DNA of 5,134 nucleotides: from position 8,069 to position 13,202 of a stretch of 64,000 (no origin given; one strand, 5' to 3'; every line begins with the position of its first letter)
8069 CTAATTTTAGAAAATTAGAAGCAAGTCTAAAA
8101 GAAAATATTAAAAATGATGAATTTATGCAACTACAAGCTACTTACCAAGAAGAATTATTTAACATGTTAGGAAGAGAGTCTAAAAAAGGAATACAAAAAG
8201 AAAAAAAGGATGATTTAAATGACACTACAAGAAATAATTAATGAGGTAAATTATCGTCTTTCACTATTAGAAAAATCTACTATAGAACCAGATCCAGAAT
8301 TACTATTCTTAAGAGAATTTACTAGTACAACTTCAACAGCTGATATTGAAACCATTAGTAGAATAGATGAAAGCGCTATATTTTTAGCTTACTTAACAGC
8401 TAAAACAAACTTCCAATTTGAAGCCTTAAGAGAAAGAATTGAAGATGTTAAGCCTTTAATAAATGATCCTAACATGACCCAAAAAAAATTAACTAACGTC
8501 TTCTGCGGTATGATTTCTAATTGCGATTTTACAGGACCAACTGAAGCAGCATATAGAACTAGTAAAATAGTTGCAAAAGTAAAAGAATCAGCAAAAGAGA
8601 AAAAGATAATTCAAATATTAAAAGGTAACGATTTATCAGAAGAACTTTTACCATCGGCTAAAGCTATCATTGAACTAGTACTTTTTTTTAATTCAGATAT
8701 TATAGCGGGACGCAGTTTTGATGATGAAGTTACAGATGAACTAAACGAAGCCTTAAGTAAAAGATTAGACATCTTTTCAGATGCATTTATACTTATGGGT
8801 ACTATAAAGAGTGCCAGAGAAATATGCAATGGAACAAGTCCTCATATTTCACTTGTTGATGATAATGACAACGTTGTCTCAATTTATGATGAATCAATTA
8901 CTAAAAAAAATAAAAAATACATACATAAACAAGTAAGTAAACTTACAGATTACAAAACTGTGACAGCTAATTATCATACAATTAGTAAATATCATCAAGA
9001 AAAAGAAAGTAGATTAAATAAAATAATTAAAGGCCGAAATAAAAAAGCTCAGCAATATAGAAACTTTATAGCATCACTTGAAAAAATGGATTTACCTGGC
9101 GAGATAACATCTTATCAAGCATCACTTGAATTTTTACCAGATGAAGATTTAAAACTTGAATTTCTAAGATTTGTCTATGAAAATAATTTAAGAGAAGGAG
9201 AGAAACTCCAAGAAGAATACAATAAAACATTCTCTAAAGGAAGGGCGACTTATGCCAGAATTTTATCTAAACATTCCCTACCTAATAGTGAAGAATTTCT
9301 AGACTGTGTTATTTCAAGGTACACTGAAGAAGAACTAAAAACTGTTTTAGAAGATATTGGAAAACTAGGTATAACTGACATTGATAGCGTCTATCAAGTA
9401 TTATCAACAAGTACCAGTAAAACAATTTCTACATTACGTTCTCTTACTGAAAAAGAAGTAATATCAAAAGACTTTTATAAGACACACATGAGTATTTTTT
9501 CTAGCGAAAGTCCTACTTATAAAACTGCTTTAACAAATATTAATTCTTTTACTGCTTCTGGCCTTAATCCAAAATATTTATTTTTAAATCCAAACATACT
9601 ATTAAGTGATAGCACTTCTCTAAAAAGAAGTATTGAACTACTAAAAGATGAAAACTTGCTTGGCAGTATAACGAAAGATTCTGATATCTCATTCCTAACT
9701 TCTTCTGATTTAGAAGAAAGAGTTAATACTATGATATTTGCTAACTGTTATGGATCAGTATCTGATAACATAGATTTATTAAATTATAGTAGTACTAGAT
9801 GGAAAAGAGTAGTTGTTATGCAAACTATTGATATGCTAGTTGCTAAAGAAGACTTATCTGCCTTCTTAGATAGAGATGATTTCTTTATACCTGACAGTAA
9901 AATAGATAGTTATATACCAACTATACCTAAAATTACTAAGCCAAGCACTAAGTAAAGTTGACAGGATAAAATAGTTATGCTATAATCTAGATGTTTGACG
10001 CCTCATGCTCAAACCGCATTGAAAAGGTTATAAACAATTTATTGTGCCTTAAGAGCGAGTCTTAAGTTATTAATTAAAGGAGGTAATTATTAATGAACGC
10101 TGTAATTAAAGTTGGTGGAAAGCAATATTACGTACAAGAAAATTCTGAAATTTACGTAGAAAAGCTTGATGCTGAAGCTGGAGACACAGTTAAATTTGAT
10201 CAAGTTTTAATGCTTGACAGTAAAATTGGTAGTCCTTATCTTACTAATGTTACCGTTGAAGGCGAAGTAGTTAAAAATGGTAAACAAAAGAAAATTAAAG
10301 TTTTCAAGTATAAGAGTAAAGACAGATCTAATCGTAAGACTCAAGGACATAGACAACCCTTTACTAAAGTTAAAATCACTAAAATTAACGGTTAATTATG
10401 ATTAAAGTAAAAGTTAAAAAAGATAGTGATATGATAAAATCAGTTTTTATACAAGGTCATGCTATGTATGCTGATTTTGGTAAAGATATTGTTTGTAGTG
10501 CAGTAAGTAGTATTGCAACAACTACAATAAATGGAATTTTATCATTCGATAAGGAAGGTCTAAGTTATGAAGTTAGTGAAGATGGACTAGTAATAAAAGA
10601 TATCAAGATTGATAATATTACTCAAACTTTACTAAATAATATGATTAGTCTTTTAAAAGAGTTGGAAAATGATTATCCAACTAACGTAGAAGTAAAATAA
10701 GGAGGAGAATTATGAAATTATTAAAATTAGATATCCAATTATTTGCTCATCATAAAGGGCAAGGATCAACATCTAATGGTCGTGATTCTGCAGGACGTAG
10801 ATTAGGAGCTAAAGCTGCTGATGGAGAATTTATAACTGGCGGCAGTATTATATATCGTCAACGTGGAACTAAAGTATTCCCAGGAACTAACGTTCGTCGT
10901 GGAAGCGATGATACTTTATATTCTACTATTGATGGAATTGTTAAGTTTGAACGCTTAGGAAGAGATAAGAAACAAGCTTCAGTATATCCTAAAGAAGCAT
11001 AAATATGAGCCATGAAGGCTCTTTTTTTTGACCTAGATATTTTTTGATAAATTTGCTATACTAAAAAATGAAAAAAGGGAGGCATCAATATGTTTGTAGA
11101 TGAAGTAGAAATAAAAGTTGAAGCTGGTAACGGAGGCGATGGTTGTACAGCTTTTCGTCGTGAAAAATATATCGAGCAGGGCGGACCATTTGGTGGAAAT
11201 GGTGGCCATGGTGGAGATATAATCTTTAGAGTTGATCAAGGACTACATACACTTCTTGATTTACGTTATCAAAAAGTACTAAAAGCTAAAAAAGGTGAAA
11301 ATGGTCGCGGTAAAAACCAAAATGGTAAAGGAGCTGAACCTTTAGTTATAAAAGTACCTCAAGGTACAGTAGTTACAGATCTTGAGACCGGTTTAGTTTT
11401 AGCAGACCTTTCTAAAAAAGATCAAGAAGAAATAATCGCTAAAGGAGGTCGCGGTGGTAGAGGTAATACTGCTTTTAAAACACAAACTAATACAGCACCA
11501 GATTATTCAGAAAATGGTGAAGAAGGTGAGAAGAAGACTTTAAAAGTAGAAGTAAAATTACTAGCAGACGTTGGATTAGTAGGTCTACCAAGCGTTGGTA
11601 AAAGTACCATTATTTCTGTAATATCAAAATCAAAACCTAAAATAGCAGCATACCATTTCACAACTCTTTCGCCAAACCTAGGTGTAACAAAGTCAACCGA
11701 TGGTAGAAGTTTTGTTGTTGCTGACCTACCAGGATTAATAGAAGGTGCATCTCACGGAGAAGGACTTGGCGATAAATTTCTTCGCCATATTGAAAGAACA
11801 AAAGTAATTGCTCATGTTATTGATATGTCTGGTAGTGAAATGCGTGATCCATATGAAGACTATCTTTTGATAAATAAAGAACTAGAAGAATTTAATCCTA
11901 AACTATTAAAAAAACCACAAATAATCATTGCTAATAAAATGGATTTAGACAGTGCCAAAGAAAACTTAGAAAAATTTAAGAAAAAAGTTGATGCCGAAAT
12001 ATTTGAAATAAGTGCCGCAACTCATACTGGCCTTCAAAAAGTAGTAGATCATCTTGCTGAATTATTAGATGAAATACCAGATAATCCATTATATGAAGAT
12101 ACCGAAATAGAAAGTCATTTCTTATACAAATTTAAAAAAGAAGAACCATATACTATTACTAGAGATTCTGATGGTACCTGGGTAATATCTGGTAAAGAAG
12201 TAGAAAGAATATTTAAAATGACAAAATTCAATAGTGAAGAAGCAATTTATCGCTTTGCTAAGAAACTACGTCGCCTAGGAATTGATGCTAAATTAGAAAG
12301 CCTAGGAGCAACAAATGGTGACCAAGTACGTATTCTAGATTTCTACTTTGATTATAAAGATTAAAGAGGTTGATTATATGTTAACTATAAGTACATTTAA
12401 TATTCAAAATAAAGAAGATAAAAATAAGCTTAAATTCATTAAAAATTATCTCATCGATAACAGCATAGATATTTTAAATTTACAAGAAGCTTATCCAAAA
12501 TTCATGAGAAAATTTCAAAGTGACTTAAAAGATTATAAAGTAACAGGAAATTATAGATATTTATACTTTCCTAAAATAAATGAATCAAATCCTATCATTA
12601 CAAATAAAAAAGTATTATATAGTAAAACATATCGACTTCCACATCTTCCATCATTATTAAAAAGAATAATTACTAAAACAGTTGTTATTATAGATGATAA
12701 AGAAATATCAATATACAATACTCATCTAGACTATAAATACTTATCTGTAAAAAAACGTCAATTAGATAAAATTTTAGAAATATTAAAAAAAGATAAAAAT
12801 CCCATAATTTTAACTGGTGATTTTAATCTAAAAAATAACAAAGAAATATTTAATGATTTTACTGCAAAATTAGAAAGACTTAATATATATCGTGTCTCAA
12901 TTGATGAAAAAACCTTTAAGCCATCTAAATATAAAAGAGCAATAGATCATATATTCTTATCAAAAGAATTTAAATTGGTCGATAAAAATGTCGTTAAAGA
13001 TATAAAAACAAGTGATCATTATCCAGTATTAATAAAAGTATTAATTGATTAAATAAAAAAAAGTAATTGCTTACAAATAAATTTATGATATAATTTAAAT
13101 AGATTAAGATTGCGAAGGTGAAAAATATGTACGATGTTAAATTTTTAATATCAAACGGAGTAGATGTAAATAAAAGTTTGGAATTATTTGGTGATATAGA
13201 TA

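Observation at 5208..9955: Self-contained three-gene operon: Fe-S DinG/XPD-like helicase, an acidic RelE-fold-like protein and a 578-aa helical protein of unknown function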

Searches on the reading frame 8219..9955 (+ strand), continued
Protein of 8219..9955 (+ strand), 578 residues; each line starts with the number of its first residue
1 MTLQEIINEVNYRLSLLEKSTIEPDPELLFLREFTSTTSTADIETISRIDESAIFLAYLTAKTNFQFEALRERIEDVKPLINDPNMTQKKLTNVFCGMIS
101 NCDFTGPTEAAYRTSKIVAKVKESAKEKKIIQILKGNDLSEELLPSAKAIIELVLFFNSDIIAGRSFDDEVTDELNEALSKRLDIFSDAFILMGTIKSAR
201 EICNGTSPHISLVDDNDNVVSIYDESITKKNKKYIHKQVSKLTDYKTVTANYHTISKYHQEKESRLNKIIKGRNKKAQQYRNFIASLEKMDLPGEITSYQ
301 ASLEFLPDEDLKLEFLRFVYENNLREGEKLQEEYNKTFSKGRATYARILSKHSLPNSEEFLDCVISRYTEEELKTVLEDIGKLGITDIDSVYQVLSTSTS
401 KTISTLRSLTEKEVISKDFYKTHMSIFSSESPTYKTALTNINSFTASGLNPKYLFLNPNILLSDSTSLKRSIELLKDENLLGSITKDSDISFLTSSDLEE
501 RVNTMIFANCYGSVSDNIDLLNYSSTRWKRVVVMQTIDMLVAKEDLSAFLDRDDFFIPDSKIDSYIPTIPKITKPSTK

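Call 84: find_encoding_contigs(protein=P0008, flank=9000, max_places=2)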
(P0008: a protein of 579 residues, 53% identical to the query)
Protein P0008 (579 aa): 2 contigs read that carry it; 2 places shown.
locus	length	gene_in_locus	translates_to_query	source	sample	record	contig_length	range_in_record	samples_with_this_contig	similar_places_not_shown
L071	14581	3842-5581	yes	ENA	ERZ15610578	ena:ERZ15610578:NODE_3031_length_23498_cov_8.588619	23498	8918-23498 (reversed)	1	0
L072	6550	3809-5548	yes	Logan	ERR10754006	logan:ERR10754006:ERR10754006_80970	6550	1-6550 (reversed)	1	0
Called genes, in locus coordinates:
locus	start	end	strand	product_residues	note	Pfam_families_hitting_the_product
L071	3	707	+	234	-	?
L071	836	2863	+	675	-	PF04851:ResIII (faint), PF00270:DEAD (faint), PF06733:DEAD_2 (weak), PF13307:Helicase_C_2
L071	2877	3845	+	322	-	-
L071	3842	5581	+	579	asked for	-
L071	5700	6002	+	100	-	PF00829:Ribosomal_L21p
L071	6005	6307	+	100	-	PF04327:Peptidase_Prp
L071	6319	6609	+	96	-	PF01016:Ribosomal_L27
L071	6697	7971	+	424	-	PF01018:GTP1_OBG, PF02421:FeoB_N, PF01926:MMR_HSR1, PF09269:DUF1967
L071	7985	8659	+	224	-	PF03372:Exo_endo_phos, PF14529:Exo_endo_phos_2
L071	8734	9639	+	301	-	PF01627:Hpt (weak), PF00072:Response_reg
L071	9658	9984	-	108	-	-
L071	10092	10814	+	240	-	PF20772:TACO1_YebC_N, PF01709:Transcrip_reg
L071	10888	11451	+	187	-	PF01330:RuvA_N, PF14520:HHH_5 (weak), PF07499:RuvA_C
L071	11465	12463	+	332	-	PF06068:TIP49 (weak), PF05496:RuvB_N, PF00004:AAA, PF07728:AAA_5 (weak), PF17864:AAA_lid_4, PF05491:WHD_RuvB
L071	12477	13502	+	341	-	PF02547:Queuosine_synth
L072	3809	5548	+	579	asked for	-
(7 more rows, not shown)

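Call 92: search_dna_similar(query=window:8219-9952:+, collection=phages, mode=protein, max_evalue=0.001, max_rows=10)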
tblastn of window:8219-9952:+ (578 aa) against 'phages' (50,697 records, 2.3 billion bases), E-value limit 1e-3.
No match.

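Call 94: search_dna_similar(query=window:8219-9952:+, collection=plasmids, mode=protein, max_evalue=0.001, max_rows=10)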
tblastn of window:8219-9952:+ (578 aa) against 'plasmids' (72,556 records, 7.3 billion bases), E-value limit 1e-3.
No match.

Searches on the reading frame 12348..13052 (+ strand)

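Call 71: search_protein_families(library=pfam, proteins=[window:12348-13052:+], max_evalue=0.001)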
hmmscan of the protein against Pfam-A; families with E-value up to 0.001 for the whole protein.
window:12348-13052:+ (234 aa): 2 families
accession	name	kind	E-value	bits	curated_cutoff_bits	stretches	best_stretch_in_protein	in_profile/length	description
PF03372.29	Exo_endo_phos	-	2.4e-13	50.8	24.5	1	16-224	2-225/225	Endonuclease/Exonuclease/phosphatase family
PF14529.12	Exo_endo_phos_2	-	2.7e-07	30.9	27.4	1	120-227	4-116/117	Endonuclease-reverse transcriptase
